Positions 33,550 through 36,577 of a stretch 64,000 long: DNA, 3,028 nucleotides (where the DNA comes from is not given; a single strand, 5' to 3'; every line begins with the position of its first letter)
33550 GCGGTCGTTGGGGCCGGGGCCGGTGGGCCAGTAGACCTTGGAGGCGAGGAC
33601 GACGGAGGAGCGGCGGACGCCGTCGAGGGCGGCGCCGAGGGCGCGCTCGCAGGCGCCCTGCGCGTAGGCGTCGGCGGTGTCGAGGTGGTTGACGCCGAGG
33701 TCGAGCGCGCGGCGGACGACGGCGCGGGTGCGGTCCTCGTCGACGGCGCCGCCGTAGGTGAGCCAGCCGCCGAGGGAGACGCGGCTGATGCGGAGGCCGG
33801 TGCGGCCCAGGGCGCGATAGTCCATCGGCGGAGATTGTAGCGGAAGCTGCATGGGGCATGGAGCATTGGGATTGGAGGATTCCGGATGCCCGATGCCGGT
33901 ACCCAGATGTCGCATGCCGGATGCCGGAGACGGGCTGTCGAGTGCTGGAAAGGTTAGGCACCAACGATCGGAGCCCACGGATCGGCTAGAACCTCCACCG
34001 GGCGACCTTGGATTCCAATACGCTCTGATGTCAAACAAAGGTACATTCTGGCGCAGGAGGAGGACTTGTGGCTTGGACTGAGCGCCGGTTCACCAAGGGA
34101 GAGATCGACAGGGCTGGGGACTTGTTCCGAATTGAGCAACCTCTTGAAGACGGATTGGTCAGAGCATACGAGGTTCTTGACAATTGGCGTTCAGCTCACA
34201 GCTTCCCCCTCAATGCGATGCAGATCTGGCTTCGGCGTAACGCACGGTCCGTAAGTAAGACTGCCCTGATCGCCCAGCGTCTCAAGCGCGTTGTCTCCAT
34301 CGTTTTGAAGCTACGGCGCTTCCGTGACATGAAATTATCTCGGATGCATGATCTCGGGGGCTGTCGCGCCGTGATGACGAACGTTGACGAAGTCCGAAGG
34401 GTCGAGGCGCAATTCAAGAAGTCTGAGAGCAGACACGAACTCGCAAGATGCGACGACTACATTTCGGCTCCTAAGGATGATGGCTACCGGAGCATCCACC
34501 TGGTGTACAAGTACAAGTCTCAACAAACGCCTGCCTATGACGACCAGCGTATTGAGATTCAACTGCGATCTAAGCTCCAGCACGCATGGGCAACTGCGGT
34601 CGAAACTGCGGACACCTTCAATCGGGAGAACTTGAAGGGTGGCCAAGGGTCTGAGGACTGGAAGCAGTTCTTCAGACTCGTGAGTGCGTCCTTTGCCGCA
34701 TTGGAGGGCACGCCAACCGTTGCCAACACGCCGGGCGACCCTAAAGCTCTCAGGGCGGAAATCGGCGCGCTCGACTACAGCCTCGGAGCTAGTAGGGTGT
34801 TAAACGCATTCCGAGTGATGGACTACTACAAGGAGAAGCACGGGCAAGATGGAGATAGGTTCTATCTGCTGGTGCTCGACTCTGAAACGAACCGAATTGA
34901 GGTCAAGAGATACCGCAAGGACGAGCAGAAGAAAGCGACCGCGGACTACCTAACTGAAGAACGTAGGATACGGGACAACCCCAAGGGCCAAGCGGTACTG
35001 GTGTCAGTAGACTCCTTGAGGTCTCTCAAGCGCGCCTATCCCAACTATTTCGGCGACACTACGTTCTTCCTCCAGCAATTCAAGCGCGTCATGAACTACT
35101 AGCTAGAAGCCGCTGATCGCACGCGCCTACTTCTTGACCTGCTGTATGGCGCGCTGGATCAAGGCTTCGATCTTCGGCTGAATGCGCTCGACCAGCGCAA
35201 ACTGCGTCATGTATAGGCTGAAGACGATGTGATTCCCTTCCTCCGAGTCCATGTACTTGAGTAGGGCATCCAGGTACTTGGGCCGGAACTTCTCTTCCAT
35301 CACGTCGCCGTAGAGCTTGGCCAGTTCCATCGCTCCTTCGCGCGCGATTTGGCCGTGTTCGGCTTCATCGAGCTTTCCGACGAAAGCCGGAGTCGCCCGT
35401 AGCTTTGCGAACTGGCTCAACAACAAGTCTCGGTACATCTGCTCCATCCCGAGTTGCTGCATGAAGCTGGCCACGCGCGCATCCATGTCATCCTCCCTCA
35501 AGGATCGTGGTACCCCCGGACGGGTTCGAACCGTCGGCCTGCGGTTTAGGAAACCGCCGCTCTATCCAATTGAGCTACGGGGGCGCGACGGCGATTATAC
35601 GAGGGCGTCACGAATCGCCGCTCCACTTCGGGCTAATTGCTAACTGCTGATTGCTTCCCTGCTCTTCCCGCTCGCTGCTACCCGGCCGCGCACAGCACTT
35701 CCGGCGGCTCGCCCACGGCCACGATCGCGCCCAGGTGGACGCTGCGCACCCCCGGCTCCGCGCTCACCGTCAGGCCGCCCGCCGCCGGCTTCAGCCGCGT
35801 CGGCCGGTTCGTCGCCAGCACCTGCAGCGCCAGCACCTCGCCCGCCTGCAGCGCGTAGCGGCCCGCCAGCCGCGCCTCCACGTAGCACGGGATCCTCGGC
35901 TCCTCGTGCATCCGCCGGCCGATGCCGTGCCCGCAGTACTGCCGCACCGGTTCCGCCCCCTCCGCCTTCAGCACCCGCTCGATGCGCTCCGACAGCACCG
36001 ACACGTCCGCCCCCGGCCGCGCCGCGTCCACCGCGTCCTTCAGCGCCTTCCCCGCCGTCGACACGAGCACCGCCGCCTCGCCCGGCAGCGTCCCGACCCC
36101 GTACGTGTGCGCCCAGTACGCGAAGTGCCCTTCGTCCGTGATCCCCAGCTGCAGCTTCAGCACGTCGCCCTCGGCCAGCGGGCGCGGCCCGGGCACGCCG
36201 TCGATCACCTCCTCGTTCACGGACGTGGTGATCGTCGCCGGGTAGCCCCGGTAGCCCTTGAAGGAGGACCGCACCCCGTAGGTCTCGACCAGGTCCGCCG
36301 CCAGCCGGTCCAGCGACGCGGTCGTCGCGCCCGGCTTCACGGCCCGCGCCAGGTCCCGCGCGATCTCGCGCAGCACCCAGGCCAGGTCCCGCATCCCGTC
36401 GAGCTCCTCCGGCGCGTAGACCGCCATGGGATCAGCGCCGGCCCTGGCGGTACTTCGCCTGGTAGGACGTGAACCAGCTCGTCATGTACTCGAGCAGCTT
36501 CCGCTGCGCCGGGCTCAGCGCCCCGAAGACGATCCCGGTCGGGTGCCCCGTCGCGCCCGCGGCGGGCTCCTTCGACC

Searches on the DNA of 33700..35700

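Call 73: search_rna_families(source=window, start=33700, end=35700, threshold=evalue, max_evalue=1)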
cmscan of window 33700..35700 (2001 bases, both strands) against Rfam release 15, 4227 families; matches with E-value up to 1: 1.
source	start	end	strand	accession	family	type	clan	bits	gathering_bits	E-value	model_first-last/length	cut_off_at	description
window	35511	35584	-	RF00005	tRNA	Gene; tRNA;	CL00001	68.1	29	3.3e-14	1-71/71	no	tRNA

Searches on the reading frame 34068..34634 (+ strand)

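Call 67: search_protein_families(library=padloc, proteins=[window:34068-34634:+], max_evalue=0.01)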
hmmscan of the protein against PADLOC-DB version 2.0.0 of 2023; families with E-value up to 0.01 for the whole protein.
window:34068-34634:+ (189 aa): 1 family
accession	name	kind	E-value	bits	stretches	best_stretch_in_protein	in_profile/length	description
PDLC04999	PDC-S33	-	2.3e-76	255.5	1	1-189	1-189/349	-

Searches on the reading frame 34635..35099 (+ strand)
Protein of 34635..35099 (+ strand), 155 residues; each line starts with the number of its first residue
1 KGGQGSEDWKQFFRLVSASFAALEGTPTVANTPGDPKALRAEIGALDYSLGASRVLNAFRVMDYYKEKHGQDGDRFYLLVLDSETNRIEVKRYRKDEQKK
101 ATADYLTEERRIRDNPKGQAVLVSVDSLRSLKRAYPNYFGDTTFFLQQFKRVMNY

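Call 65: search_solved_structures(query=window:34635-35099:+, max_evalue=1, show_alignments=1)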
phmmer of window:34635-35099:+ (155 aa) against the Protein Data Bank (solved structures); distinct sequences matched with E-value up to 1: 6.
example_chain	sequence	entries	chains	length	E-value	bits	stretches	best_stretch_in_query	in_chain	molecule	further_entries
9erv_A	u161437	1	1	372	9.7e-06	28.9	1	87-147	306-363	RelA/SpoT family protein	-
7ztb_A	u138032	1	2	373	9.8e-06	28.9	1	87-147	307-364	RelA/SpoT family protein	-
8ukv_C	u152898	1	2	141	0.55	13.5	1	44-143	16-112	Nanobody/VHH domain 34E5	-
4off_A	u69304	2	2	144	0.72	13.1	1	57-128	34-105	CGMP-dependent protein kinase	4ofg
4e27_A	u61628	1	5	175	0.98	12.7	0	2-56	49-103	Capsid Protein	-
4dmi_A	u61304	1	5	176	0.99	12.6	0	2-56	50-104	Capsid Protein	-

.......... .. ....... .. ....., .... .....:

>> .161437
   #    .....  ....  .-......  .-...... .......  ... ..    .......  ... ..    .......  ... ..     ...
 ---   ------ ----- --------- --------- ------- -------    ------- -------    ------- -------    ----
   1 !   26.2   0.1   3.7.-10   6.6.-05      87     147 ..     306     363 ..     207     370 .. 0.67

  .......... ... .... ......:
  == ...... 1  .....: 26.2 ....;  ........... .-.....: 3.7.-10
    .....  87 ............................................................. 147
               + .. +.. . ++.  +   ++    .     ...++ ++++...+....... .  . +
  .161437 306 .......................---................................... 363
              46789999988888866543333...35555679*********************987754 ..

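Call 67: search_protein_families(library=padloc, proteins=[window:34635-35099:+], max_evalue=0.01)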
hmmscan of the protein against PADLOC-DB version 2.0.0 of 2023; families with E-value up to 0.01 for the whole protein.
window:34635-35099:+ (155 aa): 1 family
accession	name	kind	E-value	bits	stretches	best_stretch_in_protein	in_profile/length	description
PDLC04999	PDC-S33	-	1.2e-37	128.1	1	1-153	190-342/349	-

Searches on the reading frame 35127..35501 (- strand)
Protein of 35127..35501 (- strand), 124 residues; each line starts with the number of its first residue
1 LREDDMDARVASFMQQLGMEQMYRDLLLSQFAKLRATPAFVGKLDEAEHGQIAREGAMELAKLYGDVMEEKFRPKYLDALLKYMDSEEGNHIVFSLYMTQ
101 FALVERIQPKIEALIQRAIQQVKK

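Call 4: search_protein_families(library=pfam, proteins=[window:35127-35501:-], max_evalue=1)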
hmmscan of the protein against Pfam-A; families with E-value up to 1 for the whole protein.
window:35127-35501:- (124 aa): 0 families

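Call 5: search_protein_families(library=padloc, proteins=[window:35127-35501:-], max_evalue=1)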
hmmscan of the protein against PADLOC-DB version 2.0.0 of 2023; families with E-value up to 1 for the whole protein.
window:35127-35501:- (124 aa): 0 families

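Call 6: search_protein_families(library=ncbifam, proteins=[window:35127-35501:-], max_evalue=1)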
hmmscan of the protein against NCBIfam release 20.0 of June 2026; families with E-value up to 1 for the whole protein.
window:35127-35501:- (124 aa): 1 family
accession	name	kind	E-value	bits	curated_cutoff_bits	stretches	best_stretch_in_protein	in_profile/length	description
NF003766.0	PRK05362.1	equivalog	0.058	12.1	256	1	13-90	48-125/396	phosphopentomutase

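Call 31: search_protein_families(library=phrogs, proteins=[window:35127-35501:-], max_evalue=0.1)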
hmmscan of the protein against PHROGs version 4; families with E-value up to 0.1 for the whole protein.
window:35127-35501:- (124 aa): 1 family
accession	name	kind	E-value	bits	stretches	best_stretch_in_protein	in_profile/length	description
phrog_23316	-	unknown function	0.071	14.6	0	56-101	47-90/106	-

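Call 50: find_homologous_proteins(query=window:35127-35486:-, max_evalue=0.01)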
Query window:35127-35486:- (119 aa): 1 proteins with E <= 0.01 among 4 candidates.
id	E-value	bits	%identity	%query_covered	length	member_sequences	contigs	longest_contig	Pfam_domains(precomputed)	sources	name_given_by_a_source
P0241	4.7e-69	247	100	100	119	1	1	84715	-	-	-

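Call 57: search_protein_representatives(protein=window:35127-35486:-)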
Query: 119 residues. Proteins with E-value up to 0.001 (for the whole library): 6; up to 1e-10: 5; up to 1e-30: 1. The best 6 are listed.
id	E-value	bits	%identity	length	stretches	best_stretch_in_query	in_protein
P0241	1.5e-69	247.3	100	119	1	1-119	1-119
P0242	3.8e-24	101.4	47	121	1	1-118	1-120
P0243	4.9e-23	97.8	54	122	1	1-102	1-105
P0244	6.9e-19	84.5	40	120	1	1-118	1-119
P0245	4.0e-15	72.4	45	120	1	1-94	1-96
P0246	1.4e-06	44.9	48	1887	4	23-45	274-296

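Call 61: find_encoding_contigs(protein=P0242, flank=6000, max_places=2)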
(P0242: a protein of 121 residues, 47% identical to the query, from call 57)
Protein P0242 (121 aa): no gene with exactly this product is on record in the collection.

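Call 62: find_encoding_contigs(protein=P0243, flank=6000, max_places=2)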
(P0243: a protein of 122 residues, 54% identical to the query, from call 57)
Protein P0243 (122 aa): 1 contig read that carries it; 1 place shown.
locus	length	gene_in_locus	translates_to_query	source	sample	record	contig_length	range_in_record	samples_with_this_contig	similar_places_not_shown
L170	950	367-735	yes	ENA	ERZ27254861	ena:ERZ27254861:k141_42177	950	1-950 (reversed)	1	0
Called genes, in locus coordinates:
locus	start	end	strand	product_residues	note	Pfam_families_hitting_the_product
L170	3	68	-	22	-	?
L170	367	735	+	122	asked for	-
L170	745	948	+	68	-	?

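Call 63: find_encoding_contigs(protein=P0244, flank=6000, max_places=2)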
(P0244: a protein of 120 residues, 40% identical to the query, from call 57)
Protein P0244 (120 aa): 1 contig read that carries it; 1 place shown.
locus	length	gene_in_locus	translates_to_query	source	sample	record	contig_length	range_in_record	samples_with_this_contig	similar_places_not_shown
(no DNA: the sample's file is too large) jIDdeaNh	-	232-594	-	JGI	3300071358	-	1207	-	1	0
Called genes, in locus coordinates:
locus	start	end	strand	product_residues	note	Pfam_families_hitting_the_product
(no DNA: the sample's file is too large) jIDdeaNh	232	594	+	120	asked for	-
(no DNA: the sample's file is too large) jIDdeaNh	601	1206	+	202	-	?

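Call 64: find_encoding_contigs(protein=P0245, flank=6000, max_places=2)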
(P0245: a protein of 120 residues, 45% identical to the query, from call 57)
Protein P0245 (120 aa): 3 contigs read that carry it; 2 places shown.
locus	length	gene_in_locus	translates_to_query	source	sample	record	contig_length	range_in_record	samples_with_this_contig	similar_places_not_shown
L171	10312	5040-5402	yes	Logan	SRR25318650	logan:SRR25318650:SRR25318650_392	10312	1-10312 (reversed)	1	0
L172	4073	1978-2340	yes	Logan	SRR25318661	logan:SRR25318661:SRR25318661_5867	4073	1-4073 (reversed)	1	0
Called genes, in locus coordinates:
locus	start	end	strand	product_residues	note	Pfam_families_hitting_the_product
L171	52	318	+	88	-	-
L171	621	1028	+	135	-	-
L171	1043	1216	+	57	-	-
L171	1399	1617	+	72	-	-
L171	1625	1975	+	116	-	-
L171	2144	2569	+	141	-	-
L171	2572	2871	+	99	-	-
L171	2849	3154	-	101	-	-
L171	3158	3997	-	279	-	PF03400:DDE_Tnp_IS1 (faint)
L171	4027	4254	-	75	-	-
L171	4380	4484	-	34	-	-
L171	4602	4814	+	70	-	-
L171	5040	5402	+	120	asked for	-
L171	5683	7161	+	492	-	-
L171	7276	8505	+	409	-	PF00872:Transposase_mut, PF10551:MULE (weak)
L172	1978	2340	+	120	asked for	-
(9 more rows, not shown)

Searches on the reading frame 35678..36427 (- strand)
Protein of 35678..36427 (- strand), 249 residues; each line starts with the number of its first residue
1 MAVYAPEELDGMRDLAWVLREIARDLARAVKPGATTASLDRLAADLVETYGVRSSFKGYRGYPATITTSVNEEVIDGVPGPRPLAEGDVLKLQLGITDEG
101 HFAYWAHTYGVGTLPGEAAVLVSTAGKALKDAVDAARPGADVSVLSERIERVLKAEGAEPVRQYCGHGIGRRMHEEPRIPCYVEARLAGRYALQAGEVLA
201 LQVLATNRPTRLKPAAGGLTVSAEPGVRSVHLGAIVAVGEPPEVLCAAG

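Call 45: find_homologous_proteins(query=window:35678-36427:-)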
Query window:35678-36427:- (249 aa): 4540 proteins with E <= 0.001 among 8000 candidates; the best 120 are listed.
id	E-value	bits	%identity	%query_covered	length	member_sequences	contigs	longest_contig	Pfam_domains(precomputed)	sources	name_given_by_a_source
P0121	1.9e-157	540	100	100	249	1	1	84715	PF00557.30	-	-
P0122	1.1e-99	351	66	99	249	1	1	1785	PF00557.30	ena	-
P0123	1.2e-93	331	63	100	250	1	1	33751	PF00557.30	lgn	-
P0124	6.0e-93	329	63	100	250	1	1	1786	PF00557.30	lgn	-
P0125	2.8e-90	320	59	98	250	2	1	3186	PF00557.30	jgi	jgi:methionyl aminopeptidase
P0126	7.1e-89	316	60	98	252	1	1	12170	PF00557.30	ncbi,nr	ncbi:MAG: type I methionyl aminopeptidase [Planctomycetes bacterium]|nr:type I methionyl aminopeptid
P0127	2.1e-88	314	57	100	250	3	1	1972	PF00557.30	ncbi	-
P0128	2.9e-87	310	60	98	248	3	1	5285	PF00557.30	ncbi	-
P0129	5.0e-87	310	58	98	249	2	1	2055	PF00557.30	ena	-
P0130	4.5e-86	306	61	96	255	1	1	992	PF00557.30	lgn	-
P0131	3.6e-84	300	60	98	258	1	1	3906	PF00557.30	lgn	-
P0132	4.0e-84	300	57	99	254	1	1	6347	PF00557.30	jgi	jgi:methionyl aminopeptidase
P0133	1.1e-83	299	59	98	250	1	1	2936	PF00557.30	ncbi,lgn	-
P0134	3.8e-78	281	60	94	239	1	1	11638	PF00557.30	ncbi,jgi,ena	-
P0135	9.8e-73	263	60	80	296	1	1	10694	PF00557.30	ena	-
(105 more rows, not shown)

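Call 46: find_encoding_contigs(protein=P0123, flank=8000, max_places=1)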
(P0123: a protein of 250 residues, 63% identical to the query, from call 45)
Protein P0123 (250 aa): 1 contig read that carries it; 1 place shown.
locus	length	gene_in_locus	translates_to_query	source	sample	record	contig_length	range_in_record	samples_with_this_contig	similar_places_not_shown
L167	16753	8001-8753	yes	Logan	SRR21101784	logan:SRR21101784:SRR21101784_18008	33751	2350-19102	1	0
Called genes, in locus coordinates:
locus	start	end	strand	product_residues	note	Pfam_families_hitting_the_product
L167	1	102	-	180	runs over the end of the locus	-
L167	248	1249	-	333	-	PF05489:Phage_tail_X (faint), PF01476:LysM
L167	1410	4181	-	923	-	PF22599:SecDF_P1_head, PF02355:SecD_SecF_C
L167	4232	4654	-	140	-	-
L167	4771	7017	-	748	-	PF08487:VIT, PF00092:VWA, PF13519:VWA_2, PF13768:VWA_3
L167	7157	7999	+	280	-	PF07238:PilZ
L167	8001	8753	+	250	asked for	PF00557:Peptidase_M24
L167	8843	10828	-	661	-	PF07244:POTRA, PF01103:Omp85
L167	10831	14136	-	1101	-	PF04357:TamB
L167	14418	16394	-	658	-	PF00578:AhpC-TSA, PF08534:Redoxin, PF13905:Thioredoxin_8, PF03712:Cu2_monoox_C, PF13180:PDZ_2 (weak), PF17820:PDZ_6 (weak)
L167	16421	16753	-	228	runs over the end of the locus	PF04542:Sigma70_r2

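Call 47: find_encoding_contigs(protein=P0126, flank=8000, max_places=1)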
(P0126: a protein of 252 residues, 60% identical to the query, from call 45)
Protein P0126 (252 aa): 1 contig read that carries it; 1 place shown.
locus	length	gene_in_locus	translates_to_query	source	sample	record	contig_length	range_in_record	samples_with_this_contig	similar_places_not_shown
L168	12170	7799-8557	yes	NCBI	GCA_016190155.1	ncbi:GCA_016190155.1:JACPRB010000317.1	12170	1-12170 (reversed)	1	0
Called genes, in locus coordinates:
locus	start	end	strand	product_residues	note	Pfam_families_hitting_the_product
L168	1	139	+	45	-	?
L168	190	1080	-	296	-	PF01476:LysM (weak), PF05489:Phage_tail_X (faint), PF23457:LysM2_NFP (weak), PF23473:LysM3_LYK4_5 (faint), PF01476:LysM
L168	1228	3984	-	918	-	PF07549:Sec_GG (faint), PF21760:SecD_1st, PF22599:SecDF_P1_head, PF02355:SecD_SecF_C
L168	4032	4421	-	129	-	PF02699:YajC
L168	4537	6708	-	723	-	PF08487:VIT, PF00092:VWA, PF05762:VWA_CoxE (weak), PF13519:VWA_2, PF13768:VWA_3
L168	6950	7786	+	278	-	PF07238:PilZ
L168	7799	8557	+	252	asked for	PF00557:Peptidase_M24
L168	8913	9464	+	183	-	-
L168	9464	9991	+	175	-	PF07963:N_methyl (weak)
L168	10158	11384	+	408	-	PF14341:PilX_N (faint), PF23981:DUF7305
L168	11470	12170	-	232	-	PF00873:ACR_tran, PF03176:MMPL (faint)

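Call 48: find_encoding_contigs(protein=P0134, flank=8000, max_places=1)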
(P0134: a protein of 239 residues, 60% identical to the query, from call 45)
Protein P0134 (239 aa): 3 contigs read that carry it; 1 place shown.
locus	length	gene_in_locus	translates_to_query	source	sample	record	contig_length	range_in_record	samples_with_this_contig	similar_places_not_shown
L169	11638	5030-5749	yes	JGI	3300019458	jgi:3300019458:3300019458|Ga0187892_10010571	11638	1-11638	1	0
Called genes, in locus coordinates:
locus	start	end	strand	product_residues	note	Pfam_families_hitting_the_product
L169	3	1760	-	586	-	?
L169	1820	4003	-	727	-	PF08487:VIT, PF00092:VWA, PF13519:VWA_2, PF13768:VWA_3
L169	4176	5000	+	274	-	PF07238:PilZ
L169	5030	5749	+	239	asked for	PF00557:Peptidase_M24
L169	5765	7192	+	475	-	-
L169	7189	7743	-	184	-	-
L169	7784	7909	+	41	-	-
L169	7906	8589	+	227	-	-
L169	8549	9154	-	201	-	-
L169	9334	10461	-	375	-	PF14659:Phage_int_SAM_3, PF00589:Phage_integrase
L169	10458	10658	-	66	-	-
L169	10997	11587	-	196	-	PF08281:Sigma70_r4_2, PF04545:Sigma70_r4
